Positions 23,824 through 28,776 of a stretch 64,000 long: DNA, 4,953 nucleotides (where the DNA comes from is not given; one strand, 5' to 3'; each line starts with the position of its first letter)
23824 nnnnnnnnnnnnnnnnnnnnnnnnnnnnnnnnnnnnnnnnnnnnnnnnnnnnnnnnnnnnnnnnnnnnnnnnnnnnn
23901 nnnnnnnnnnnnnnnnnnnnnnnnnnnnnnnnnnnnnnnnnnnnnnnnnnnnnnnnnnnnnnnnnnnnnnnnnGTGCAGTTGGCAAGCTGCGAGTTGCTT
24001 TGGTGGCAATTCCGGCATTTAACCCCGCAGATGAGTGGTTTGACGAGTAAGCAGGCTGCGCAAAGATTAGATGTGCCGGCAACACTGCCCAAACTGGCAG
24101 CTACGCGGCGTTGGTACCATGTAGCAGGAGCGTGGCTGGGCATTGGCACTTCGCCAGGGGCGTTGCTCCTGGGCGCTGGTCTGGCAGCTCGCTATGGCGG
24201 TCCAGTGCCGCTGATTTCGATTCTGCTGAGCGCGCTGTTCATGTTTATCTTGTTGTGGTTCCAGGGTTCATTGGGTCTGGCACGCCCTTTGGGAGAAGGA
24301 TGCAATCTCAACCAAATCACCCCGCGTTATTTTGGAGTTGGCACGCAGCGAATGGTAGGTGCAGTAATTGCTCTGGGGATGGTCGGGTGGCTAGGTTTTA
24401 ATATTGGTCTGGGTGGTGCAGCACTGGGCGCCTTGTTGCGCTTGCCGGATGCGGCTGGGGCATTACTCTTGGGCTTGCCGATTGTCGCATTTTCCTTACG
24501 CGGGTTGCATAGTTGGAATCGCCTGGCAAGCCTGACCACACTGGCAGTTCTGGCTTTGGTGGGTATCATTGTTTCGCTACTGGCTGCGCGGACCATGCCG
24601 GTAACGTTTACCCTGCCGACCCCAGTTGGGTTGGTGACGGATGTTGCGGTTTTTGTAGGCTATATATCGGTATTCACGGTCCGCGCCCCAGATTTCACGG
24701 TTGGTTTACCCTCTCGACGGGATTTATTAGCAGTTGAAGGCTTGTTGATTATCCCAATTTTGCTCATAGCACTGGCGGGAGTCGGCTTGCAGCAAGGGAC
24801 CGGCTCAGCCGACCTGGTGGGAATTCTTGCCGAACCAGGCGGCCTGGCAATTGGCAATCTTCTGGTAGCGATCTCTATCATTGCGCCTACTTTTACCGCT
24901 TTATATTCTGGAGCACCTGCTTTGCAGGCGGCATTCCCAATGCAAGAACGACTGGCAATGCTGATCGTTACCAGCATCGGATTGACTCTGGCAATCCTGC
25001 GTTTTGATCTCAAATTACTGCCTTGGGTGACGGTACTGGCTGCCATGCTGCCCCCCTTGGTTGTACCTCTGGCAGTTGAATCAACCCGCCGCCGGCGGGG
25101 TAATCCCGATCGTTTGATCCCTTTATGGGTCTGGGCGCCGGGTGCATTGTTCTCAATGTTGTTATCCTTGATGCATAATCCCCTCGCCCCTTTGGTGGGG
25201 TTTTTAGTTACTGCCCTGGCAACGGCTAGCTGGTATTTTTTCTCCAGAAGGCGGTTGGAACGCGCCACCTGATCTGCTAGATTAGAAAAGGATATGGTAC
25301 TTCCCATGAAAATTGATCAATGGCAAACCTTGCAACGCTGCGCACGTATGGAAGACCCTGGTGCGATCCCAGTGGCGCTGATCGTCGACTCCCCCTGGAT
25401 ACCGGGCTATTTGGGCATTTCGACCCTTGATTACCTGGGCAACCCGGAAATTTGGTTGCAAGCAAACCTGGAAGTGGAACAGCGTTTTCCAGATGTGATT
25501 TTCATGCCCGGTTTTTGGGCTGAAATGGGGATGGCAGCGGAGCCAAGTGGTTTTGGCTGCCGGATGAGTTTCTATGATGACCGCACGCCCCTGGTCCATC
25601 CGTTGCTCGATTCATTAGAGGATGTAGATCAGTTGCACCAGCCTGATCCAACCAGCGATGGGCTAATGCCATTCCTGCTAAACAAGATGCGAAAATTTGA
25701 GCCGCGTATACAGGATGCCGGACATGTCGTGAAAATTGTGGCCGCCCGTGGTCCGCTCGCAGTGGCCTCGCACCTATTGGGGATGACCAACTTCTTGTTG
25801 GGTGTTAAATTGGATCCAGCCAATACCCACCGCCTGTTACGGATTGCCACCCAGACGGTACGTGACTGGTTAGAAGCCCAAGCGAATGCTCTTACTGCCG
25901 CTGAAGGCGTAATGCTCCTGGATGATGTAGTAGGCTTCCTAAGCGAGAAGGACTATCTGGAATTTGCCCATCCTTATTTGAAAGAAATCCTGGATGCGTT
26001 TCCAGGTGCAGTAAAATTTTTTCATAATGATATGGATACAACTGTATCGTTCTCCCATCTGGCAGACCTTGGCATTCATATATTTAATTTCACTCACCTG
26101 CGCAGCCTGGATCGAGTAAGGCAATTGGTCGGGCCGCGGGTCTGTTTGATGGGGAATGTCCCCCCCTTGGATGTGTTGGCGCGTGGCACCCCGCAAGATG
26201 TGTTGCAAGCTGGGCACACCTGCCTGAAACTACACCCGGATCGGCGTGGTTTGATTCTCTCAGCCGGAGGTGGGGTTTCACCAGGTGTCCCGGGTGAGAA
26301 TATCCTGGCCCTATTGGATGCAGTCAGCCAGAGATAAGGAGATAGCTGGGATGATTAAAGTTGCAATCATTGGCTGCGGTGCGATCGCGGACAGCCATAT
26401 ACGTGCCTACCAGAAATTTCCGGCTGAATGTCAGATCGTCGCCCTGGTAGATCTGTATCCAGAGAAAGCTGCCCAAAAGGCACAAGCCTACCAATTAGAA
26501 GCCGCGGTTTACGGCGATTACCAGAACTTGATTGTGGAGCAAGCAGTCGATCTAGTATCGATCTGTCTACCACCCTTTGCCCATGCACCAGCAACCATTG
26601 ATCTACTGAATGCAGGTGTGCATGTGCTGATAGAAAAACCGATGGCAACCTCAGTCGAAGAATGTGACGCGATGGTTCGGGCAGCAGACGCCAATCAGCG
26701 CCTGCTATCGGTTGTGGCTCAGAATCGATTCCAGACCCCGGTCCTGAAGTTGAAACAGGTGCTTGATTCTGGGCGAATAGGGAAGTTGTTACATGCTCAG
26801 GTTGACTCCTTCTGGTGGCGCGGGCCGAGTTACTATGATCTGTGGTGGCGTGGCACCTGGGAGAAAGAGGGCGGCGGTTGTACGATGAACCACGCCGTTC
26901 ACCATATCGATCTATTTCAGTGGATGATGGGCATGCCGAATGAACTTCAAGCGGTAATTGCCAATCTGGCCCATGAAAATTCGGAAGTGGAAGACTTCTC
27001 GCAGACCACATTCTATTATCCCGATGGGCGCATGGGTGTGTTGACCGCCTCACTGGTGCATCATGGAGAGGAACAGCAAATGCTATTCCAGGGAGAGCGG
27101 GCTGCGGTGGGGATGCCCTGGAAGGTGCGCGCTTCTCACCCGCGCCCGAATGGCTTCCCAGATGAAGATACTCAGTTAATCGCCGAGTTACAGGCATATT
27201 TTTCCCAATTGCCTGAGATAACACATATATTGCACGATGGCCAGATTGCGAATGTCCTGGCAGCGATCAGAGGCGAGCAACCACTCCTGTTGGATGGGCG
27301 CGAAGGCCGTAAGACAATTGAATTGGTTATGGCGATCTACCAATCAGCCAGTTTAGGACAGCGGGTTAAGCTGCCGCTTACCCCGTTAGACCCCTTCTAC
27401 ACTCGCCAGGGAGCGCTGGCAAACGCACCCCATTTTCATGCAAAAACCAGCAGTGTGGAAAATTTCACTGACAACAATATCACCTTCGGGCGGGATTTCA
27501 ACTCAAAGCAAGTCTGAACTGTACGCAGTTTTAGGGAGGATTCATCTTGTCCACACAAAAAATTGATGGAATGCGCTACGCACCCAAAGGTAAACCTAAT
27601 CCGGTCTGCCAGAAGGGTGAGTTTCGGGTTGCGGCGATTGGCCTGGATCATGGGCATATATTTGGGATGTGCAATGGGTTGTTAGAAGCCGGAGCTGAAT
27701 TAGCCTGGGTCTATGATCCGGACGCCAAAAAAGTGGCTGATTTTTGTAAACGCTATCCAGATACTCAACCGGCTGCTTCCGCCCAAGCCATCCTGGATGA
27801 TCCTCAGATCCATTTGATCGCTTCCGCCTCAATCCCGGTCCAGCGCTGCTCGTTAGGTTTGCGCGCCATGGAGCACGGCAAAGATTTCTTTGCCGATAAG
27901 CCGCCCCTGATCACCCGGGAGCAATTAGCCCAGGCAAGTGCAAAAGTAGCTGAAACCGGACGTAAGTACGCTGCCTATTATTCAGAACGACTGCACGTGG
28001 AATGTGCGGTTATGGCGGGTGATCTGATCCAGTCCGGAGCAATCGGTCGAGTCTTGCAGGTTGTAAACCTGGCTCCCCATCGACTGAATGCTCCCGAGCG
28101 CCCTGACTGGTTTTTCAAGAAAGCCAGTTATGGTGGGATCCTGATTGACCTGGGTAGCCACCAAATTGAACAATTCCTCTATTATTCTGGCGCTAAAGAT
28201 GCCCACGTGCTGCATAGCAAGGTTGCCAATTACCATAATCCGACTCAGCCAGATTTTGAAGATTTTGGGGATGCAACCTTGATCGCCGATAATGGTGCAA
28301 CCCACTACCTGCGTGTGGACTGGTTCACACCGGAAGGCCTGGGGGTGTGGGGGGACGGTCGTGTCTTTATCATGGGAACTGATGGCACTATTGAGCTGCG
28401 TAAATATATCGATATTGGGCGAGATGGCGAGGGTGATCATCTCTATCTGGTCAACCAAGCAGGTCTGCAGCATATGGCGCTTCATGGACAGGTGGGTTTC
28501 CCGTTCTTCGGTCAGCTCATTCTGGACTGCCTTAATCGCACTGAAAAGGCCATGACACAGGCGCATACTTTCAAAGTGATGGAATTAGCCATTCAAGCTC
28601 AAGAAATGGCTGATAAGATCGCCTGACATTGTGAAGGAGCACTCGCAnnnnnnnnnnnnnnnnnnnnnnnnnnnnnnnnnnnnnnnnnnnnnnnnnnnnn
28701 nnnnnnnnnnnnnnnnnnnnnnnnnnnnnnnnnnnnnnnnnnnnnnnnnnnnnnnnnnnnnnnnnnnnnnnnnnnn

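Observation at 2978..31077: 28-kb orphan catabolic island joining uronate, CoA-thioester, Zn-thiol and enolase chemistries: candidate undescribed pathway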

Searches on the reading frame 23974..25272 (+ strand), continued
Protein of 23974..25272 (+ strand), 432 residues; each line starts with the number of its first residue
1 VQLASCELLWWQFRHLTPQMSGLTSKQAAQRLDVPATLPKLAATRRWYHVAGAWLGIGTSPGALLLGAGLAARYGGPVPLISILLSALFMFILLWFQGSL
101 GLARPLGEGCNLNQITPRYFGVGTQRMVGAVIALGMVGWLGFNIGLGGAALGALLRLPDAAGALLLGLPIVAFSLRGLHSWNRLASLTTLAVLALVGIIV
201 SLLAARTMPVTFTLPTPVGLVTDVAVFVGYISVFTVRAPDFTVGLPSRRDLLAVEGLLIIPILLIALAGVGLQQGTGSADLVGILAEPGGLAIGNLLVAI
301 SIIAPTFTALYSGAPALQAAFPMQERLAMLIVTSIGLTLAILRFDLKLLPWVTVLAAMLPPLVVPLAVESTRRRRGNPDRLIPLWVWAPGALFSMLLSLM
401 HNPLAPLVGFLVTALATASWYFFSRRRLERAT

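Call 77: predict_structure(alignment_id=A3)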
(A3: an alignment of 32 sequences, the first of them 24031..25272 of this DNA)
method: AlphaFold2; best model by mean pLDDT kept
length: 413 residues; sequences in the alignment: 32
mean_pLDDT: 90.5   pTM: 0.87
mean pLDDT of the five models: 90.5, 90.2, 89.2, 88.8, 87.2
residues with pLDDT >= 90: 332; 70-90: 58; 50-70: 5; < 50: 18
segments of 3 or more residues with pLDDT < 50: 1-18
pLDDT, mean of each block of 10 residues (from residue 1): 42 45 78 88 95 96 98 96 93 92 93 95 97 96 97 88 88 95 93 96 95 92 94 96 97 95 90 94 93 93 95 97 93 90 91 91 94 93 92 95 87 75
secondary structure, 60 per line:
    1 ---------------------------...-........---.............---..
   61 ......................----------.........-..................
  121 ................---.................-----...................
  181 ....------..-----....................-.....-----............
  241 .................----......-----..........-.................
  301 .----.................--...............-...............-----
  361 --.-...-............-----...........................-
elements in order: H32-39 H43-55 H61-82 H93-100 H103-136 H140-156 H162-184 H198-217 H219-223 H229-257 H262-267 H273-282 H284-301 H306-322 H325-339 H341-355 H369-380 H386-412

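Call 79: fold_search(model_id=the predicted structure, library=pdb)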
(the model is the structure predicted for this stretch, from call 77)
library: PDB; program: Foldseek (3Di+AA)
matches with E <= 10: 495; with E <= 0.001: 61
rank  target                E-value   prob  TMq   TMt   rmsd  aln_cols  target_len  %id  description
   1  7qoa_B                1.5e-07  1.00  0.72  0.74   4.5       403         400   16  Structure of CodB, a cytosine transporter in an outward-facing conformation (released 2022-07-13)
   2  2jln                  3.5e-07  1.00  0.65  0.59   6.0       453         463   16  Structure of Mhp1, a nucleobase-cation-symport-1 family transporter (released 2008-10-28)
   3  7qoa_A                4.8e-07  1.00  0.72  0.74   4.5       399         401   16  Structure of CodB, a cytosine transporter in an outward-facing conformation (released 2022-07-13)
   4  2x79                  1.1e-06  1.00  0.64  0.58   6.1       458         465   18  Inward facing conformation of Mhp1 (released 2010-05-05)
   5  4d1a                  1.1e-06  1.00  0.65  0.60   6.0       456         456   18  STRUCTURE OF MHP1, A NUCLEOBASE-CATION-SYMPORT-1 FAMILY TRANSPORTER, IN A CLOSED CONFORMATION WITH INDOLYLMETHYL-HYDANTO (released 2014-07-02)
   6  9a52_A                2.2e-06  1.00  0.57  0.58   7.4       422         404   18  Integrative model of YCSG-FABL by crosslinking MS and deep learning (released 2024-09-18)
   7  8e5s                  9.6e-06  1.00  0.58  0.60   8.3       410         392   16  X-ray structure of the Deinococcus radiodurans Nramp/MntH divalent transition metal transporter WT in an occluded state (released 2023-05-03)
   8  9h76_A                1.4e-05  1.00  0.57  0.55   8.9       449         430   14  Bacterial LAT transporter BASC in complex with L-Ala and NB53 (released 2025-01-01)
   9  6c3i_B                1.4e-05  1.00  0.58  0.61   8.3       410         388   16  Crystal structure of the Deinococcus radiodurans Nramp/MntH divalent transition metal transporter G45R mutant in an in (released 2019-02-13)
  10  3gi8_C                1.5e-05  1.00  0.59  0.57   7.7       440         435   13  Crystal Structure of ApcT K158A Transporter Bound to 7F11 Monoclonal Fab Fragment (released 2009-08-18)
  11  8e6l                  1.8e-05  1.00  0.52  0.55   9.0       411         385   16  X-ray structure of the Deinococcus radiodurans Nramp/MntH divalent transition metal transporter D296A mutant in an inwar (released 2023-05-03)
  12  8e6h                  2.2e-05  1.00  0.57  0.59   8.4       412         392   16  X-ray structure of the Deinococcus radiodurans Nramp/MntH divalent transition metal transporter A47W mutant in an occlud (released 2023-05-03)
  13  6f34_A                3.1e-05  1.00  0.58  0.53   8.3       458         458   14  Crystal structure of a bacterial cationic amino acid transporter (CAT) homologue bound to Arginine. (released 2018-02-14)
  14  7phq_B                3.1e-05  1.00  0.54  0.56   6.7       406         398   15  Structure of homo-dimeric Staphylococcus capitis divalent metal ion transporter (DMT) by NabFab-fiducial assisted cryo (released 2021-09-01)
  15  8e60                  3.8e-05  1.00  0.57  0.60   7.5       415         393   17  X-ray structure of the Deinococcus radiodurans Nramp/MntH divalent transition metal transporter WT in an occluded, manga (released 2023-05-03)
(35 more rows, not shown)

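Call 83: find_encoding_contigs(protein=P0351, flank=6000, max_places=2)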
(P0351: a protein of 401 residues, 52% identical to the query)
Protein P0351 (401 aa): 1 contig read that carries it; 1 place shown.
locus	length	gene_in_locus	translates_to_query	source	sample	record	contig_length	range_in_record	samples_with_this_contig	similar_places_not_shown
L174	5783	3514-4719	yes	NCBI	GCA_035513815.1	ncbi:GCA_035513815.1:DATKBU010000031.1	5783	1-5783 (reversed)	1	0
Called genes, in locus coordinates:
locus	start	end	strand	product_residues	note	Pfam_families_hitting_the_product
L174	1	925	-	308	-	PF02653:BPD_transp_2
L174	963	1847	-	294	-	PF02653:BPD_transp_2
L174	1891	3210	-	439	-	PF13433:Peripla_BP_5, PF13458:Peripla_BP_6, PF01094:ANF_receptor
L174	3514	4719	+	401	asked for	-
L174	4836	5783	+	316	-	PF20154:LNT_N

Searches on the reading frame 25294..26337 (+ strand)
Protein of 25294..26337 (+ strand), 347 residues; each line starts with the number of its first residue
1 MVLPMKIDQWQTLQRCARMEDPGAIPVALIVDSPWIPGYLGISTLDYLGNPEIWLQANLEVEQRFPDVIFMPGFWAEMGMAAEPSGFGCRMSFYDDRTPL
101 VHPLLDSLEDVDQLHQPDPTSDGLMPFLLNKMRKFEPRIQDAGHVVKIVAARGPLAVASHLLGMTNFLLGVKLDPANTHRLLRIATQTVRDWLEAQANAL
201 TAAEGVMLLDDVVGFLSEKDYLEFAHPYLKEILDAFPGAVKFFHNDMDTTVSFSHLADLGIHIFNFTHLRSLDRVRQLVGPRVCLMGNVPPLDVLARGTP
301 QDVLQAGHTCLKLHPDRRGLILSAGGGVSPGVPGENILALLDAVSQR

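Call 5: search_protein_families(library=pfam, proteins=[window:25294-26337:+])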
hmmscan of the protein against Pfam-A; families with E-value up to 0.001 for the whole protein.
window:25294-26337:+ (347 aa): 1 family
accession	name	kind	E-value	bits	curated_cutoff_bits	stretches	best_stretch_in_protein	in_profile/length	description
PF01208.23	URO-D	-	5.2e-43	147.8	23.9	1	41-345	39-344/346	Uroporphyrinogen decarboxylase (URO-D)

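Call 31: search_solved_structures(query=window:25294-26337:+, max_evalue=0.001)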
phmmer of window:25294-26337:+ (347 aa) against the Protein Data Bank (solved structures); distinct sequences matched with E-value up to 0.001: 20.
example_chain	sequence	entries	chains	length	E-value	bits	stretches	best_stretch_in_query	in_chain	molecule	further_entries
4wsh_A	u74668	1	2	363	7.3e-10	41.4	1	49-344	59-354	Uroporphyrinogen decarboxylase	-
6w2o_A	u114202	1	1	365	1.3e-09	40.5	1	15-345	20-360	Uroporphyrinogen decarboxylase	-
4exq_A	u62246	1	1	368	1.5e-08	37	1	84-345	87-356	Uroporphyrinogen decarboxylase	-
3cyv_A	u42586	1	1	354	1.6e-08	37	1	83-344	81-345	Uroporphyrinogen decarboxylase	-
1j93_A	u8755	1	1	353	2.3e-07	33.2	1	85-338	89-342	UROPORPHYRINOGEN DECARBOXYLASE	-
1r3s_A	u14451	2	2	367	1.9e-06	30.1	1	51-345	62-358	Uroporphyrinogen Decarboxylase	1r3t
3gw0_A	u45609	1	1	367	3.6e-06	29.3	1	81-345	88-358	Uroporphyrinogen decarboxylase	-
1r3v_A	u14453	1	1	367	4.2e-06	29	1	51-345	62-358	Uroporphyrinogen Decarboxylase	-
2q6z_A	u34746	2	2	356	5.1e-06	28.7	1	81-345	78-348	Uroporphyrinogen decarboxylase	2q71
1jph_A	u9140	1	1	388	5.3e-06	28.7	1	81-345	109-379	UROPORPHYRINOGEN DECARBOXYLASE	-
4ay7_A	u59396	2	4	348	5.3e-06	28.7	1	97-343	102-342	METHYLCOBALAMIN: COENZYME M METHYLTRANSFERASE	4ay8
1r3q_A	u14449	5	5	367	5.9e-06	28.5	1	81-345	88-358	Uroporphyrinogen Decarboxylase | PROTEIN (UROPORPHYRINOGEN DECARBOXYLASE)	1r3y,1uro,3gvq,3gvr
1r3r_A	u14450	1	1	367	6.1e-06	28.5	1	80-345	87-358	Uroporphyrinogen Decarboxylase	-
1jpk_A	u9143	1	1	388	7.4e-06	28.2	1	81-345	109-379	UROPORPHYRINOGEN DECARBOXYLASE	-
3gvv_A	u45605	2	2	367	8.1e-06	28.1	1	81-345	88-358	Uroporphyrinogen decarboxylase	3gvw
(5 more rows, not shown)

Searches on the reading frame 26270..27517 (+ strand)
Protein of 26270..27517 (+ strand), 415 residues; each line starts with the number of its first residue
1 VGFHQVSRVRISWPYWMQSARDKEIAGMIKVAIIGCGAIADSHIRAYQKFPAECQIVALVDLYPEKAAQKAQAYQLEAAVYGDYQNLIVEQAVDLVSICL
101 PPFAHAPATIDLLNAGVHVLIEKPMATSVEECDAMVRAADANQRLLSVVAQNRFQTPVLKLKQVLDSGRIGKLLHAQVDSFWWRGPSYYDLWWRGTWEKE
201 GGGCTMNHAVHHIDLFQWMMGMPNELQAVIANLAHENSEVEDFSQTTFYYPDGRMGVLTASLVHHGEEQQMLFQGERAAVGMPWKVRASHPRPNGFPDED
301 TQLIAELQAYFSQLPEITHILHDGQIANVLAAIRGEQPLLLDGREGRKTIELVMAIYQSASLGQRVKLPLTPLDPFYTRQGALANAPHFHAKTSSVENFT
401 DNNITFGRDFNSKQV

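Call 5: search_protein_families(library=pfam, proteins=[window:26270-27517:+])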
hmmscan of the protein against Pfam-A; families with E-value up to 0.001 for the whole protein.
window:26270-27517:+ (415 aa): 4 families
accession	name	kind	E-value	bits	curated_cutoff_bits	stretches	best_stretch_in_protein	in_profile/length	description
PF01408.29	GFO_IDH_MocA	-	2.1e-30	106.3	24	1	29-148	1-118/120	Oxidoreductase family, NAD-binding Rossmann fold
PF22725.1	GFO_IDH_MocA_C3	-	1.4e-28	99.8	27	1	159-279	2-122/124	GFO/IDH/MocA C-terminal domain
PF02894.22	GFO_IDH_MocA_C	-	3e-24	86.5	22.9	1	162-368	1-218/218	Oxidoreductase family, C-terminal alpha/beta domain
PF22685.1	Gal80p_C-like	-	0.00026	21.6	29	1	158-246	3-94/152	Gal80p, C-terminal domain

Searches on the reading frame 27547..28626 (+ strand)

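Call 5: search_protein_families(library=pfam, proteins=[window:27547-28626:+])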
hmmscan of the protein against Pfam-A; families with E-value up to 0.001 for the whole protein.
window:27547-28626:+ (359 aa): 3 families
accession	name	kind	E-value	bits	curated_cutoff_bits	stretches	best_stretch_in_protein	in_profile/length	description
PF22725.1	GFO_IDH_MocA_C3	-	4.2e-18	66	27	1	158-283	5-124/124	GFO/IDH/MocA C-terminal domain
PF02894.22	GFO_IDH_MocA_C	-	8.5e-09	36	22.9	1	160-294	3-135/218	Oxidoreductase family, C-terminal alpha/beta domain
PF01408.29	GFO_IDH_MocA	-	2.7e-06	28.5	24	1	48-143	24-118/120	Oxidoreductase family, NAD-binding Rossmann fold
